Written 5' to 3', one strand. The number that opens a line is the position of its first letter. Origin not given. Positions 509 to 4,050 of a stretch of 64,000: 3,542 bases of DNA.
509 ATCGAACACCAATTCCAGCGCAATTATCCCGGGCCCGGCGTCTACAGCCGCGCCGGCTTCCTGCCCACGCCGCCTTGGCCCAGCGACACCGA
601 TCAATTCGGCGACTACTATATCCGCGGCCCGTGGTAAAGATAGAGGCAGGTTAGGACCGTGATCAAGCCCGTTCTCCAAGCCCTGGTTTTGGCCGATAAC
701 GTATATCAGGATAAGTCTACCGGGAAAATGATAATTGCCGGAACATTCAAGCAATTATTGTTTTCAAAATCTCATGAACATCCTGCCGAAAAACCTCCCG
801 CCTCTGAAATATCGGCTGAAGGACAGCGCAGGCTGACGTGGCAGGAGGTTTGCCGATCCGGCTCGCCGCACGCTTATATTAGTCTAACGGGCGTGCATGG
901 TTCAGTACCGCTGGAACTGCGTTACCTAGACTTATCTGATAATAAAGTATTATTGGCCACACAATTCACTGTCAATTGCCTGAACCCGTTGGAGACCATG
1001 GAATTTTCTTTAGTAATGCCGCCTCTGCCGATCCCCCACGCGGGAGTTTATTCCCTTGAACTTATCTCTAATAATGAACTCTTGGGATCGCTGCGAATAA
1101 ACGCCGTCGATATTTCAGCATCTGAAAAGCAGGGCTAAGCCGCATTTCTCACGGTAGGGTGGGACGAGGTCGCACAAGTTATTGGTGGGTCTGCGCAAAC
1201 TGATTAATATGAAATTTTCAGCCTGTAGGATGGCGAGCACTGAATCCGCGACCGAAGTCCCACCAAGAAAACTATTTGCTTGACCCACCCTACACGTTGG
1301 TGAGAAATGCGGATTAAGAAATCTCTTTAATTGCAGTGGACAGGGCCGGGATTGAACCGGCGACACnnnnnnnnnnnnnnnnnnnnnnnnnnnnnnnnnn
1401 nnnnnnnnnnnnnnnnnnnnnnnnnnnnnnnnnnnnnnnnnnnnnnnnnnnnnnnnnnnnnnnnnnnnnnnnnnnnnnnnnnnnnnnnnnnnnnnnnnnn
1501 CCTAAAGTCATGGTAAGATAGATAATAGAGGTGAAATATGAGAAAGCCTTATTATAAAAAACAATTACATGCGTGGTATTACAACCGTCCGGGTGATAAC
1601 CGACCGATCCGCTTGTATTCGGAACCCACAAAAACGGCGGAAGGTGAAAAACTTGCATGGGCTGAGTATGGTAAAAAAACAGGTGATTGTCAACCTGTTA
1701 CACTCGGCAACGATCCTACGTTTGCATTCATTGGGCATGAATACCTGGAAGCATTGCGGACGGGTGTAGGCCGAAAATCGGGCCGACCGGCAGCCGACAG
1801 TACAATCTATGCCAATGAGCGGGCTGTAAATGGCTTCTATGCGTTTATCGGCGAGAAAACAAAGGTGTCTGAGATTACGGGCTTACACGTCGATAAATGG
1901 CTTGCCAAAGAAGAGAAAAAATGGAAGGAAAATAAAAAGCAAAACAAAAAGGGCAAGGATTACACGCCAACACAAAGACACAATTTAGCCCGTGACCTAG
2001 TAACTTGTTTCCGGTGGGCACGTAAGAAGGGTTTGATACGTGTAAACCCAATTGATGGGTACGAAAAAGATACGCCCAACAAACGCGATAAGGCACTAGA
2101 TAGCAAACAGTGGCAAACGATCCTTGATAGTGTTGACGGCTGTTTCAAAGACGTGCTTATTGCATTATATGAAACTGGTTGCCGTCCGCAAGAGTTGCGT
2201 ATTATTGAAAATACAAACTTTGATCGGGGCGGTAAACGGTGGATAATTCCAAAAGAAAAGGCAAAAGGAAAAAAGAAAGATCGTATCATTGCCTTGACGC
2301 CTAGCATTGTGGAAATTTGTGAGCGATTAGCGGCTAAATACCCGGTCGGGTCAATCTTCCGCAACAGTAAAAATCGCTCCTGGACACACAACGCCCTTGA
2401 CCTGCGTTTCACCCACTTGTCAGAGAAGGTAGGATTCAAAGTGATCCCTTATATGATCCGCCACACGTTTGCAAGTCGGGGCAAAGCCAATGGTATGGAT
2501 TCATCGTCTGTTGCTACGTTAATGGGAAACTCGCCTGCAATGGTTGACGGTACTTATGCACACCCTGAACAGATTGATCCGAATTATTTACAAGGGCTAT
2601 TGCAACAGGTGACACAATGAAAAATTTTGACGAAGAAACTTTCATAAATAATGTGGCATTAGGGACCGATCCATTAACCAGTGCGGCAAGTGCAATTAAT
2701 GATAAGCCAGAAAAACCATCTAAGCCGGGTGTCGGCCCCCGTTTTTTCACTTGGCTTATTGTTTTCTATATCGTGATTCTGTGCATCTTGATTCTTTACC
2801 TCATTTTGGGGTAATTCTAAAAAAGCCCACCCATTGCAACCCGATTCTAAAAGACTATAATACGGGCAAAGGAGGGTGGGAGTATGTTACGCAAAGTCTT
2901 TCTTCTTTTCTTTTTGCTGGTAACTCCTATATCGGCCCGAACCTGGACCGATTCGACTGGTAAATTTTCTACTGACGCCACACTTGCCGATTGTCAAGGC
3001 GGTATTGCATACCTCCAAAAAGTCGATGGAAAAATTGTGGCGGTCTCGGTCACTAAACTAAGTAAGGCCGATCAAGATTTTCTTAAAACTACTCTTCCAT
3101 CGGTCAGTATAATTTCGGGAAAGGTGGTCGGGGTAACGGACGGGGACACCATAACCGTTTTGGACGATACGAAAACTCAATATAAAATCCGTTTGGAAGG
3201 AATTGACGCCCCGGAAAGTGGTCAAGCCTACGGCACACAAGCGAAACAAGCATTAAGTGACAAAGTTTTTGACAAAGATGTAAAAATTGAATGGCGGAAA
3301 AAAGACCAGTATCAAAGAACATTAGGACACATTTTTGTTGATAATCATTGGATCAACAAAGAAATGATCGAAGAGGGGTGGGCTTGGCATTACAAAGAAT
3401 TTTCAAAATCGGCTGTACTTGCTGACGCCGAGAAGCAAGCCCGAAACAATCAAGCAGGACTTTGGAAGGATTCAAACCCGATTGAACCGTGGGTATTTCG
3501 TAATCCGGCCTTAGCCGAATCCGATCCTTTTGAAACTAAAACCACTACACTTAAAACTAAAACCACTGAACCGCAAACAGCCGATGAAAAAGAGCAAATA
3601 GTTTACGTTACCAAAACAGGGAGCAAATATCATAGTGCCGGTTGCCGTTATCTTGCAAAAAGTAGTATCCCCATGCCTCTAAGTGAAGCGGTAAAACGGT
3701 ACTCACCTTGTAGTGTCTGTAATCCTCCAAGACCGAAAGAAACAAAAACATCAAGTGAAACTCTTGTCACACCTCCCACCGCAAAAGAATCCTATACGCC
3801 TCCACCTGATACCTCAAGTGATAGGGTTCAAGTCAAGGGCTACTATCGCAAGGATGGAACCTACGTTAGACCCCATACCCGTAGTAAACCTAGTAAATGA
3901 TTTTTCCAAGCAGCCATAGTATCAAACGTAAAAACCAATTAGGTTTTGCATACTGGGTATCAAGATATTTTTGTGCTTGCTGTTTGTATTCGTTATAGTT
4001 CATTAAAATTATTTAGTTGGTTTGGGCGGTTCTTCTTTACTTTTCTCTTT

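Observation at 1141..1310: A structured element of about 120 nt occurs twice, each time beside a tRNA, with a compensatory base-pair swap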

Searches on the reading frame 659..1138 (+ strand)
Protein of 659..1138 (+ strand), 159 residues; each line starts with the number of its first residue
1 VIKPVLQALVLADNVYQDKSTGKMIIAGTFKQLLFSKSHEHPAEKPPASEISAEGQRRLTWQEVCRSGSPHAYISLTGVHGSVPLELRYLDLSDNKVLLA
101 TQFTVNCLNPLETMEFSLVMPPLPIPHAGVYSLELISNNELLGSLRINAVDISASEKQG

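Call 42: find_encoding_contigs(protein=window:659-1138:+, flank=3000, max_places=8)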
Protein window:659-1138:+ (159 aa): no gene with exactly this product is on record in the collection.

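Call 44: find_homologous_proteins(query=window:659-1138:+, max_evalue=1e-10)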
Query window:659-1138:+ (159 aa): 129 proteins with E <= 1e-10 among 167 candidates; the best 120 are listed.
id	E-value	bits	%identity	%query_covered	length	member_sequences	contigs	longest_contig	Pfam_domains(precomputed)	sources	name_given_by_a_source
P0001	2.6e-78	279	76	99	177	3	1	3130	PF22091.3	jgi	jgi:hypothetical protein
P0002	2.2e-72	260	79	100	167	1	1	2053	PF22091.3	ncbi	ncbi:MAG: hypothetical protein ACWGMZ_11815 [Thermoguttaceae bacterium]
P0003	1.2e-62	228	81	85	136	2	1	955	-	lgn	-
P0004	9.6e-58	212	66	99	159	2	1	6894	PF22091.3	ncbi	ncbi:MAG TPA: hypothetical protein VIH42_09770 [Thermoguttaceae bacterium]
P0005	2.0e-56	208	64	99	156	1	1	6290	PF22091.3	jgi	jgi:hypothetical protein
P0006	2.9e-53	198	58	99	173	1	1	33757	PF22091.3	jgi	jgi:hypothetical protein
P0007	2.6e-51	191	60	97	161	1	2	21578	PF22091.3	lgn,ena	-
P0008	1.4e-50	189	58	100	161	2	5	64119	PF22091.3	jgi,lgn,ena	jgi:hypothetical protein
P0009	9.3e-50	186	60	95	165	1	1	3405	PF22091.3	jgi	jgi:hypothetical protein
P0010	8.9e-48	180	57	95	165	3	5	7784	PF22091.3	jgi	jgi:hypothetical protein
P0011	1.7e-47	179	50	95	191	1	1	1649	PF22091.3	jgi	jgi:hypothetical protein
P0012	1.8e-46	176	58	96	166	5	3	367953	PF22091.3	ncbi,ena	ncbi:MAG: hypothetical protein ACLQLG_11730 [Thermoguttaceae bacterium]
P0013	9.2e-46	173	52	100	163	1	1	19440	PF22091.3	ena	-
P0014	1.5e-44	169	47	97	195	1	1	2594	PF22091.3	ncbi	-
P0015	1.8e-44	169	55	92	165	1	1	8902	PF22091.3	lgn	-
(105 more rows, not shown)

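Call 45: find_encoding_contigs(protein=P0001, flank=2500, max_places=3)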
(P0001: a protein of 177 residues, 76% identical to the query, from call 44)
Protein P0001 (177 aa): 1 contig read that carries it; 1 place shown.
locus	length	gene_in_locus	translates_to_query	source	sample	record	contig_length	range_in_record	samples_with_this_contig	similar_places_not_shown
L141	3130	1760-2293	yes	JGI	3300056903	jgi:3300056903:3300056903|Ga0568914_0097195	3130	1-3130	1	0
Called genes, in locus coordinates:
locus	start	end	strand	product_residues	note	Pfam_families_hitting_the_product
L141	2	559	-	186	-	?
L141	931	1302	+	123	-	-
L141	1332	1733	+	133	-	-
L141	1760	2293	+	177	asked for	PF22091:DUF6941 (faint)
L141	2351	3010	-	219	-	PF02915:Rubrerythrin (weak)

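Call 46: find_encoding_contigs(protein=P0002, flank=2500, max_places=3)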
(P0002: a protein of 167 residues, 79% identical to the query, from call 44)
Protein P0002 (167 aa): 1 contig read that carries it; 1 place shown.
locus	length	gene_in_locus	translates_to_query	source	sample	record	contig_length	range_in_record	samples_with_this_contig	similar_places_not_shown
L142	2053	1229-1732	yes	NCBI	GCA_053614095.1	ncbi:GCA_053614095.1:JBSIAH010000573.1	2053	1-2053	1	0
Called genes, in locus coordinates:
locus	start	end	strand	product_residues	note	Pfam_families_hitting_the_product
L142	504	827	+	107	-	-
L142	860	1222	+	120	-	-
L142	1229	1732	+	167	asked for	PF22091:DUF6941 (faint)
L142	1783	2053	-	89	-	PF02142:MGS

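Call 47: find_encoding_contigs(protein=P0004, flank=2500, max_places=3)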
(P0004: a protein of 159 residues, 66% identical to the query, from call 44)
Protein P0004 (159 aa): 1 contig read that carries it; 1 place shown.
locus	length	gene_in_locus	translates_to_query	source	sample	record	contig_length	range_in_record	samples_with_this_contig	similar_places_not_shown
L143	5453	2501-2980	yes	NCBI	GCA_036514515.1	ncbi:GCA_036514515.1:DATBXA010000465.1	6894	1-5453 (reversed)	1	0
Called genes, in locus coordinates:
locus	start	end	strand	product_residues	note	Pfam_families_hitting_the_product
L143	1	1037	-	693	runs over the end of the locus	PF02518:HATPase_c, PF13589:HATPase_c_3 (weak), PF05833:NFACT_N (faint), PF09239:Topo-VIb_trans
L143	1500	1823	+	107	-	-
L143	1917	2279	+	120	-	-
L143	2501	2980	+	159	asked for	PF22091:DUF6941 (faint)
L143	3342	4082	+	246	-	PF04586:Peptidase_S78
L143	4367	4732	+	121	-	-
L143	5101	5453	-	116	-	?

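Call 48: find_encoding_contigs(protein=P0005, flank=2500, max_places=3)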
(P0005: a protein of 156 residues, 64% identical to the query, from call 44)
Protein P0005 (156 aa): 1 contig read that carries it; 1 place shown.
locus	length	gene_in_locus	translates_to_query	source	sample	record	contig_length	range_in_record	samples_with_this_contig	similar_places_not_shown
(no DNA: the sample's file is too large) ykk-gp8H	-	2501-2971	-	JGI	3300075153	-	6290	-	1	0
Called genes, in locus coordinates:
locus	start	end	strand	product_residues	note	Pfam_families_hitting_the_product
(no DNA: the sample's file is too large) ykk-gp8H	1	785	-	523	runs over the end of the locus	?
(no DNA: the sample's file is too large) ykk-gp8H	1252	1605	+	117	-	-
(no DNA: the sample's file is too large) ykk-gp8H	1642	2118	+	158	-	-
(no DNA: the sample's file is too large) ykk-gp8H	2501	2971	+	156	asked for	PF22091:DUF6941 (faint)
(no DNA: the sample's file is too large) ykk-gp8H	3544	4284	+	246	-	PF04586:Peptidase_S78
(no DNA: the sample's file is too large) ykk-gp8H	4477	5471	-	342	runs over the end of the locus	?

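Call 72: search_protein_families(library=pfam, proteins=[window:659-1138:+], max_evalue=0.01)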
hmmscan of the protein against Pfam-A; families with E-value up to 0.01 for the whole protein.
window:659-1138:+ (159 aa): 1 family
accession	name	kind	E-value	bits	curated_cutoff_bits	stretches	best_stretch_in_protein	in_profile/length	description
PF22091.2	DUF6941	-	1.3e-08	35.7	27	1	81-148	51-123/125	Family of unknown function (DUF6941)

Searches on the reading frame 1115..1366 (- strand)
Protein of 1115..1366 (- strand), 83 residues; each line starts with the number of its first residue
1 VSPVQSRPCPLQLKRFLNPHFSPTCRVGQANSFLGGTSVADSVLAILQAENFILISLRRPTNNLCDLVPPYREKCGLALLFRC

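Call 72: search_protein_families(library=pfam, proteins=[window:1115-1366:-], max_evalue=0.01)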
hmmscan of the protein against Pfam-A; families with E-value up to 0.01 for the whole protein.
window:1115-1366:- (83 aa): 0 families

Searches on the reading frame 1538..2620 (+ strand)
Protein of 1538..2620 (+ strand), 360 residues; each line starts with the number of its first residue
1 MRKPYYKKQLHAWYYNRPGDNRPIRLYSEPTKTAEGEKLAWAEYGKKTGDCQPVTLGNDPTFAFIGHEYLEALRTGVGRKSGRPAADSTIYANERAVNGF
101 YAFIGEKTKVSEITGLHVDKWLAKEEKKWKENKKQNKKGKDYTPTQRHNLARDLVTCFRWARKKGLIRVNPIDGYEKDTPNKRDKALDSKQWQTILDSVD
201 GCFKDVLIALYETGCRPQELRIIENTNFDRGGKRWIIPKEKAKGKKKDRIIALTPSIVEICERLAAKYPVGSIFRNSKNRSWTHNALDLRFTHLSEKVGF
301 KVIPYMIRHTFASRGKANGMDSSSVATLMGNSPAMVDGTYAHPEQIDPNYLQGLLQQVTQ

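Call 72: search_protein_families(library=pfam, proteins=[window:1538-2620:+], max_evalue=0.01)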
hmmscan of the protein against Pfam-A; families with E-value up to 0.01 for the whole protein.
window:1538-2620:+ (360 aa): 1 family
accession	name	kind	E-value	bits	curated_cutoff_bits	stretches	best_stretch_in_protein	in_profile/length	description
PF00589.27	Phage_integrase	-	7.1e-13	49.1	27.1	1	187-343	3-168/172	Phage integrase family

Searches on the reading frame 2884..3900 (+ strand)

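Call 72: search_protein_families(library=pfam, proteins=[window:2884-3900:+], max_evalue=0.01)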
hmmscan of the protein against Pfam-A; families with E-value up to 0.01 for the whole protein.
window:2884-3900:+ (338 aa): 2 families
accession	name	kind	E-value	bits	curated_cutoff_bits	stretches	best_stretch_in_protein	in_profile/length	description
PF00565.23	SNase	-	3.1e-23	82.7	21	1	101-196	1-107/107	Staphylococcal nuclease homologue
PF03983.18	SHD1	-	4e-13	49.4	23.7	1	17-69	9-61/67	SLA1 homology domain 1, SHD1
